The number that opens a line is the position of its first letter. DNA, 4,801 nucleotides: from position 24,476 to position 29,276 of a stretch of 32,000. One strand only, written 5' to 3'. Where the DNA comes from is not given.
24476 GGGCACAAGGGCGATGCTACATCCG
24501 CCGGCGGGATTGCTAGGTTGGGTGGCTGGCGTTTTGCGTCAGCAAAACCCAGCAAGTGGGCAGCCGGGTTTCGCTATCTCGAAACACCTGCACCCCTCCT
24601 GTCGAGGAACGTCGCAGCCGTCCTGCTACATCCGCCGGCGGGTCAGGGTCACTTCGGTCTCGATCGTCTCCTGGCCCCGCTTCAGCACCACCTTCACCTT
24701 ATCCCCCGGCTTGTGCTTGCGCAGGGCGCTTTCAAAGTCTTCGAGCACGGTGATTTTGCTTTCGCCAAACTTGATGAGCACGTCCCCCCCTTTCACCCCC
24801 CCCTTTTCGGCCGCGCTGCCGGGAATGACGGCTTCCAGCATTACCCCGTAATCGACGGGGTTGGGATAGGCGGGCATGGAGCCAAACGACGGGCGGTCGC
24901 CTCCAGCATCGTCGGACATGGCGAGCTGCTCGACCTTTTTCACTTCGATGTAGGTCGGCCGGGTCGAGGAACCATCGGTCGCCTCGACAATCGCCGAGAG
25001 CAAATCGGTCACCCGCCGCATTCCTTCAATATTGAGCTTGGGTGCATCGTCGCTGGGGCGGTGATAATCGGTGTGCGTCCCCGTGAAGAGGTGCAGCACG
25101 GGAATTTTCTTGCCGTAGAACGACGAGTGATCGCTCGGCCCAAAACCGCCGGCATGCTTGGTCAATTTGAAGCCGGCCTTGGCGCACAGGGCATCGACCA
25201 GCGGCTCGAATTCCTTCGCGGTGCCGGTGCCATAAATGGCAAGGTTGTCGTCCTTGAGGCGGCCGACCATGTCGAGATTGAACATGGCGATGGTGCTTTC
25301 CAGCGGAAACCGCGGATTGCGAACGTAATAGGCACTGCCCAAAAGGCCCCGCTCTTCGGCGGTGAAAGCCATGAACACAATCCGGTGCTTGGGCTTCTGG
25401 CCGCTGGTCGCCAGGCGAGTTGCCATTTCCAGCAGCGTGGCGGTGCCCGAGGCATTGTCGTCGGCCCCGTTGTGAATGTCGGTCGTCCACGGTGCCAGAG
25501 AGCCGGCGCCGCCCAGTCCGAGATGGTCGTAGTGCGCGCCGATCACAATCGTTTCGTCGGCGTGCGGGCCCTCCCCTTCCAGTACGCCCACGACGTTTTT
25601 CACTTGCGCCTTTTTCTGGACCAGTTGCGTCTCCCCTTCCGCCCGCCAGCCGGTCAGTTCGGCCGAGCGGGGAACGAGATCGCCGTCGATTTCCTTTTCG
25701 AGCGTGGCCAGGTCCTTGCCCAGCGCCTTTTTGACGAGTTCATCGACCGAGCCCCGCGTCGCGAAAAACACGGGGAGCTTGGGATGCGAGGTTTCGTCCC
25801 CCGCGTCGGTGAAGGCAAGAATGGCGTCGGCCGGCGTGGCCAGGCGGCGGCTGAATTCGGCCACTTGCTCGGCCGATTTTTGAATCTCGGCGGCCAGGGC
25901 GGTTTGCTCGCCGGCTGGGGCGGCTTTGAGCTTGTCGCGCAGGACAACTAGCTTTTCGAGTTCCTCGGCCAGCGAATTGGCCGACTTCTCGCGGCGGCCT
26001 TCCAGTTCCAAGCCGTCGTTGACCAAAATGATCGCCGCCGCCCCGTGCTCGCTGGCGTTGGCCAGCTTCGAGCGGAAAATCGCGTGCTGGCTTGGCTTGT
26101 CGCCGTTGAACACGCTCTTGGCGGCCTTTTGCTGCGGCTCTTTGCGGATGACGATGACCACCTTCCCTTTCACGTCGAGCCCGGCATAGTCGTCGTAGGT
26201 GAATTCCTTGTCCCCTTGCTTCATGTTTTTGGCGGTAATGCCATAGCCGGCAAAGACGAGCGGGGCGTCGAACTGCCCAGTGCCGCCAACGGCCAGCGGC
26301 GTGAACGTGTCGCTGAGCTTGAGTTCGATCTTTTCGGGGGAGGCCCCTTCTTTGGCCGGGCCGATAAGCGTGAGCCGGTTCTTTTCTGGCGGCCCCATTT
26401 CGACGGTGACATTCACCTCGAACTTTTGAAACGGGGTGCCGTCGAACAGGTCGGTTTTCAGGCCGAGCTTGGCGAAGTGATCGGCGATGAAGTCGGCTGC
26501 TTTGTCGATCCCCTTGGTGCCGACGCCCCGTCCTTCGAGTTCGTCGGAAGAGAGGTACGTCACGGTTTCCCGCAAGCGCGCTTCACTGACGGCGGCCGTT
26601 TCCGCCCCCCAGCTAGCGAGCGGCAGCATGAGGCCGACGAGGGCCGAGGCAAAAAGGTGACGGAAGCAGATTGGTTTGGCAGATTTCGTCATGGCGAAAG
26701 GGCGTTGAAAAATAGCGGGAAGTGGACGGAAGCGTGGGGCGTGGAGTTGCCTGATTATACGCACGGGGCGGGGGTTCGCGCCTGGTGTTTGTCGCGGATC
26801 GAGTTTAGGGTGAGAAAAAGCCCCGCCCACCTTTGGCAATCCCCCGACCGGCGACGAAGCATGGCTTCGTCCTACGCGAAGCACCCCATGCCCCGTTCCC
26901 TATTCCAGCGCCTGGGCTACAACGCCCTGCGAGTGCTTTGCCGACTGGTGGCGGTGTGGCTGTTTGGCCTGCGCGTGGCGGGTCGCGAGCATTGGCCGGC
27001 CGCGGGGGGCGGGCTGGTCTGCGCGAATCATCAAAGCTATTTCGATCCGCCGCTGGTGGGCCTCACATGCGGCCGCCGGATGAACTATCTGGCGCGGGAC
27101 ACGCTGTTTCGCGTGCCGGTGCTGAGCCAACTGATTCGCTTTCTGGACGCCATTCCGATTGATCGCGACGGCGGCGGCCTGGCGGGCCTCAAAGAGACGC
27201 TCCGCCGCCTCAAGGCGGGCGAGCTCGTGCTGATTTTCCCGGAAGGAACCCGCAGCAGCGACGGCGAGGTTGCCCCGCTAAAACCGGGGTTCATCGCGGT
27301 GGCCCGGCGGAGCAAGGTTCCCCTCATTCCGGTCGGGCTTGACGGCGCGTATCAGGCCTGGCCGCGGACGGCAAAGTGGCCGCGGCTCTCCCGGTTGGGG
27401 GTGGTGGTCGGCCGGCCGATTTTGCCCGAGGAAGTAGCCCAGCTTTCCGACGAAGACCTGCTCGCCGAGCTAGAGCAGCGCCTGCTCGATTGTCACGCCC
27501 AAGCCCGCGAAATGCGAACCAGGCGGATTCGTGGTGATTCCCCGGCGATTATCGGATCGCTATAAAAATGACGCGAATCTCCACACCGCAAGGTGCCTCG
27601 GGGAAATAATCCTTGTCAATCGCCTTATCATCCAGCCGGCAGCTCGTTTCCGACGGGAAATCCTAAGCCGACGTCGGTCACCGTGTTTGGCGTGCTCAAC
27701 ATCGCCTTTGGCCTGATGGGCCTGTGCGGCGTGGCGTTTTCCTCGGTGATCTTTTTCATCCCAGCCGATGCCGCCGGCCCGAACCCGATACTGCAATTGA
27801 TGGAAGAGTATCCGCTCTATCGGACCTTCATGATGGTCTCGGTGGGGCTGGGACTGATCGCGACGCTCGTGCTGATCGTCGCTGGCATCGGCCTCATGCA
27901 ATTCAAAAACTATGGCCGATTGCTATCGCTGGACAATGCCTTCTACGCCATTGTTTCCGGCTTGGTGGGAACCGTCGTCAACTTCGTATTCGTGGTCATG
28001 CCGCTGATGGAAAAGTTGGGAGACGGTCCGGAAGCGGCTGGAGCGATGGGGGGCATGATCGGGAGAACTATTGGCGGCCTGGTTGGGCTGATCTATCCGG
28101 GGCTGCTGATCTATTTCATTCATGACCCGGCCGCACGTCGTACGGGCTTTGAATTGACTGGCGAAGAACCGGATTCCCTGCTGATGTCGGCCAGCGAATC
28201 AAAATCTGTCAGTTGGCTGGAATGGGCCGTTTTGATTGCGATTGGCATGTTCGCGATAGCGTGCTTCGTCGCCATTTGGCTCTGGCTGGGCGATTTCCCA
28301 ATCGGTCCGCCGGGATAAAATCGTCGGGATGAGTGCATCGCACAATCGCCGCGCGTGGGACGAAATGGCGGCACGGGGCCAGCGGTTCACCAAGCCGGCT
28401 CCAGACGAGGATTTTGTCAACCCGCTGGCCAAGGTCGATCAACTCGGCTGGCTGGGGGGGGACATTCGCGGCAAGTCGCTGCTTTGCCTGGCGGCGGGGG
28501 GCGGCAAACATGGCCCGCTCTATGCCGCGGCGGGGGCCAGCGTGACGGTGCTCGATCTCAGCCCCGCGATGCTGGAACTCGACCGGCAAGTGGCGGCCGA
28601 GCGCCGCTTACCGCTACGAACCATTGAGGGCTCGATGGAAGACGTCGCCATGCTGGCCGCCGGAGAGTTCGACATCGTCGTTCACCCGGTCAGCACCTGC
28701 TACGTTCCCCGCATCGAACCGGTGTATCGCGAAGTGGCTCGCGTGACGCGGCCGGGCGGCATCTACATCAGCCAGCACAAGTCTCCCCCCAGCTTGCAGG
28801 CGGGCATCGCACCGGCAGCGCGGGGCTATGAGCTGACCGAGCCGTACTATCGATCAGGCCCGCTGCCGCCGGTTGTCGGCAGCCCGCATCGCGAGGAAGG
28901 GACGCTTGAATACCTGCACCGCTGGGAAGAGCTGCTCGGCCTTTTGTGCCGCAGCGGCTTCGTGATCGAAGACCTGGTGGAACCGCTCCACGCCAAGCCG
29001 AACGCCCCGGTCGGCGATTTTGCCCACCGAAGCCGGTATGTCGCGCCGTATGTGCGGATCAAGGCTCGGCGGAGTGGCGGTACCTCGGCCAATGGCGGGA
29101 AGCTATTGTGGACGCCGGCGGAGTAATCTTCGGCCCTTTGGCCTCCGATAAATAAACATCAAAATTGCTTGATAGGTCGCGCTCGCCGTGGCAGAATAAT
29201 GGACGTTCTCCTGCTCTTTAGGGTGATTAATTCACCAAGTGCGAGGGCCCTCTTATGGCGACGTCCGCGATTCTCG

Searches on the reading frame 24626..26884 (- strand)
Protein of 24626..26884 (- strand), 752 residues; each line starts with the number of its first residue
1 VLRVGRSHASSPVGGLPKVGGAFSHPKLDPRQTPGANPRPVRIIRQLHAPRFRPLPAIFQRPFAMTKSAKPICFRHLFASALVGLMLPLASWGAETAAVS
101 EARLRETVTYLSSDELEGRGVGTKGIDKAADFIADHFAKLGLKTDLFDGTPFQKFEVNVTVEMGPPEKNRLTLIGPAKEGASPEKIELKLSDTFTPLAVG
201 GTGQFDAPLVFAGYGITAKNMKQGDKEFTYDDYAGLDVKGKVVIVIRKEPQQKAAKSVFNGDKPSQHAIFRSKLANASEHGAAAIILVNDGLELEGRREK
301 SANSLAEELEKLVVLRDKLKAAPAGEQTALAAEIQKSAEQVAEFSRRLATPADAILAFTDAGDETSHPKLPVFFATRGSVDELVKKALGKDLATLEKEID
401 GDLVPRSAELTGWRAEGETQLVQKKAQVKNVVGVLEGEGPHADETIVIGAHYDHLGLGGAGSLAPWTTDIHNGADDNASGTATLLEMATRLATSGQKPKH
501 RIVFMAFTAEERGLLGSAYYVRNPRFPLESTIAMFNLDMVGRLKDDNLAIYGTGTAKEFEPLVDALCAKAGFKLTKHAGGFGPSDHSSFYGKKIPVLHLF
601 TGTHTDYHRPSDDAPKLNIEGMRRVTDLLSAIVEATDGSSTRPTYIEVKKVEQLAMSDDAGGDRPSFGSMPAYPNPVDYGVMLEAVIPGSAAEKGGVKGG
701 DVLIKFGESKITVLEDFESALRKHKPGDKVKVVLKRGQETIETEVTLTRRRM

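Call 72: search_protein_families(library=pfam, proteins=[window:24626-26884:-], max_evalue=0.0001)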
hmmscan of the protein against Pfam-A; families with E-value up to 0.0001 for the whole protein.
window:24626-26884:- (752 aa): 4 families
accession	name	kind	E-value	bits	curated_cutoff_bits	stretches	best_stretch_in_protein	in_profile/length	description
PF04389.22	Peptidase_M28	-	4.3e-49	167.3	21.3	1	430-632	1-192/193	Peptidase family M28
PF13180.12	PDZ_2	-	1.8e-11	44.6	27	1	677-747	10-80/80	PDZ domain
PF01546.33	Peptidase_M20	-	1.3e-07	32.2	24.6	1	448-533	2-98/206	Peptidase family M20/M25/M40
PF02225.27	PA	-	8.4e-07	29.5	23.9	1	207-296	3-63/95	PA domain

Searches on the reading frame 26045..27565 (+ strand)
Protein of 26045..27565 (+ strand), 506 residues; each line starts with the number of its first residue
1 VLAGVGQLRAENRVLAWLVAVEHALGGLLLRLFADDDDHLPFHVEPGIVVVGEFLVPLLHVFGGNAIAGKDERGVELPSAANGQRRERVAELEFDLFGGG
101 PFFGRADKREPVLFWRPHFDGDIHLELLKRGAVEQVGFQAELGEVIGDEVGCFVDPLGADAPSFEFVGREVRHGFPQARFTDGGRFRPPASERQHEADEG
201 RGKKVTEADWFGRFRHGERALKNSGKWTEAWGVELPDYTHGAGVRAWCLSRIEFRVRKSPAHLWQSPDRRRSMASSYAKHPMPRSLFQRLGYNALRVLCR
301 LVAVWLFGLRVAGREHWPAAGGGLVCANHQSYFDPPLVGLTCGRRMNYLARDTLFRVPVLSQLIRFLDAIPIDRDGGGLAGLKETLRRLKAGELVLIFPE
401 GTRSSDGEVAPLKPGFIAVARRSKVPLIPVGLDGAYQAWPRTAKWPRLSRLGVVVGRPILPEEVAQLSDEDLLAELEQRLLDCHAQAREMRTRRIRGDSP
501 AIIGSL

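Call 71: search_protein_families(library=pfam, proteins=[window:26045-27565:+], max_evalue=0.0001)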
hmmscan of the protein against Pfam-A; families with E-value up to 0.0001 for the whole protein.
window:26045-27565:+ (506 aa): 1 family
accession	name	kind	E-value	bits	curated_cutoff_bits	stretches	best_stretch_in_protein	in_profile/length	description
PF01553.26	Acyltransferase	-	4.6e-29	101.3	23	1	309-432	2-131/132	Acyltransferase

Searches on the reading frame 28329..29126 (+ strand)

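Call 72: search_protein_families(library=pfam, proteins=[window:28329-29126:+], max_evalue=0.0001)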
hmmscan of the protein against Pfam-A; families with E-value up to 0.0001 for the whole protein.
window:28329-29126:+ (265 aa): 4 families
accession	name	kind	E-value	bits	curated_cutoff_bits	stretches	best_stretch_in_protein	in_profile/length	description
PF08241.18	Methyltransf_11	-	1.1e-15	58.4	21.2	1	52-147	1-94/95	Methyltransferase domain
PF13649.12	Methyltransf_25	-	4.3e-13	50.2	27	1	52-144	2-97/97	Methyltransferase domain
PF08242.18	Methyltransf_12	-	4.9e-08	34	30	1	54-145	3-97/98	Methyltransferase domain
PF13847.12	Methyltransf_31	-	5.2e-08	33.1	27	1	53-151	9-112/145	Methyltransferase domain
